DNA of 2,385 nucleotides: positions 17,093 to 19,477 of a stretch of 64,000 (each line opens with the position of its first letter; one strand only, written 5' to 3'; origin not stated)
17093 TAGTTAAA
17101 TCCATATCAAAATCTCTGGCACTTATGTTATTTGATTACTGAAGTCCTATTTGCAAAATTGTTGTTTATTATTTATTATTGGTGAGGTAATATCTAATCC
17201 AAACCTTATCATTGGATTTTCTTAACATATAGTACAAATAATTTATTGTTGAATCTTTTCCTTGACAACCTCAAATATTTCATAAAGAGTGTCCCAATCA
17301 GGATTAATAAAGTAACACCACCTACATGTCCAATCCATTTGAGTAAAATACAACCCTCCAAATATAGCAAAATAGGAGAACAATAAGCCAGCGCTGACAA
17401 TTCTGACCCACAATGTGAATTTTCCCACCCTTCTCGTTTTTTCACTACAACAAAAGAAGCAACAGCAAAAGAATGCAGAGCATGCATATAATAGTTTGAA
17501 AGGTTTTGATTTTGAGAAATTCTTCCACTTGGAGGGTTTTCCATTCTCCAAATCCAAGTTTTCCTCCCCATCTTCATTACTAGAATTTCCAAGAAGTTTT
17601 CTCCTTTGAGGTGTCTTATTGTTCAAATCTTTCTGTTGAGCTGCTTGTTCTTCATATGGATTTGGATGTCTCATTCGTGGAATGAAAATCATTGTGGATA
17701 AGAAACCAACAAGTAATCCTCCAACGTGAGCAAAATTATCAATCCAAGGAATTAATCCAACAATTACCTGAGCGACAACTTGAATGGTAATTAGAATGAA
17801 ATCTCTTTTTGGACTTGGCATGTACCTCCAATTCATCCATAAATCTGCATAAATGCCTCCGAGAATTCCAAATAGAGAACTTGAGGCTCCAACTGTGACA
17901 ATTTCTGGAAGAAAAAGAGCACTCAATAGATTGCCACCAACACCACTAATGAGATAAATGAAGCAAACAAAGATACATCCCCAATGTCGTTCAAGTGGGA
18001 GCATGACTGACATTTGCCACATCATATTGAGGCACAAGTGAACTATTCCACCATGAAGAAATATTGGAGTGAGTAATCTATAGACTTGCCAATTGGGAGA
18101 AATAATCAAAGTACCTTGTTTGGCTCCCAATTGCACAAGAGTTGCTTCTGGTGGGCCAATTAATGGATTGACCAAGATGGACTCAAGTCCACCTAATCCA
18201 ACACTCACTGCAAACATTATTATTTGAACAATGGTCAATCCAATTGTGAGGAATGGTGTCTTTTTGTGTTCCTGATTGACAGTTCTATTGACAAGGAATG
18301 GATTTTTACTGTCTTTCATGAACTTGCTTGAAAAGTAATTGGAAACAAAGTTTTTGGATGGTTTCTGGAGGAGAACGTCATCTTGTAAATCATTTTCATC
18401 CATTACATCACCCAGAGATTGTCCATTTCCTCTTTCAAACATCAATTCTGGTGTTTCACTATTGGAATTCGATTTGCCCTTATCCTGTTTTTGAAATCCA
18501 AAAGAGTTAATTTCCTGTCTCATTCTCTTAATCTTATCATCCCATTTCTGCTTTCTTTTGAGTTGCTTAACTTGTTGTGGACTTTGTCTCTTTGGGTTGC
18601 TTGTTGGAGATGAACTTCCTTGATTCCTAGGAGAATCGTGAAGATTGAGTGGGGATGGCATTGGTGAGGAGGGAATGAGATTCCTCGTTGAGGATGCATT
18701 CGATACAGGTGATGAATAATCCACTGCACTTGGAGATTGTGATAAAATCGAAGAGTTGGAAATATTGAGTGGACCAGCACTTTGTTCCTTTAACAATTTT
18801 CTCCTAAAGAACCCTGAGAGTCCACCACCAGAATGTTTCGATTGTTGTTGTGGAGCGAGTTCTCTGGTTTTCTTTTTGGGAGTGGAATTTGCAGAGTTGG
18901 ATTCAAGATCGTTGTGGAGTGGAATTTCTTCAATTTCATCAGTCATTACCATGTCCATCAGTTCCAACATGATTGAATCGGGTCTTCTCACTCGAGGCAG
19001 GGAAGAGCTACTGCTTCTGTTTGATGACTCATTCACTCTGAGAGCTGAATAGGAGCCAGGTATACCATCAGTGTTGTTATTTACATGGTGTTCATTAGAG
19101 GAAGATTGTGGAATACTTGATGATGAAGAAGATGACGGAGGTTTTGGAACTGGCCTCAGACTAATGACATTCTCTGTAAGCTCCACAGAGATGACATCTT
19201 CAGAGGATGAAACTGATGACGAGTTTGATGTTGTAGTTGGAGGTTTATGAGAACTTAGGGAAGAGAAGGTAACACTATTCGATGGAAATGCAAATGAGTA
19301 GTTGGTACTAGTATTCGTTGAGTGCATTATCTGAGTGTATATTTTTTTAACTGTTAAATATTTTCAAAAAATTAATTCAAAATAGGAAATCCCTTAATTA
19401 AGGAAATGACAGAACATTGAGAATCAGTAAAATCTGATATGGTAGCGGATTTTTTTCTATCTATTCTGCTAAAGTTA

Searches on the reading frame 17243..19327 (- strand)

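Call 12: search_protein_families(library=pfam, proteins=[window:17243-19327:-], max_evalue=0.001)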
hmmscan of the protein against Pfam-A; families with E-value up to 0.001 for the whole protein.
window:17243-19327:- (694 aa): 1 family
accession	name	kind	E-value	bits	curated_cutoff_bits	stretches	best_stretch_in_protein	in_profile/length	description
PF01694.28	Rhomboid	-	3.3e-34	118.6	22.6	1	413-550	2-142/143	Rhomboid domain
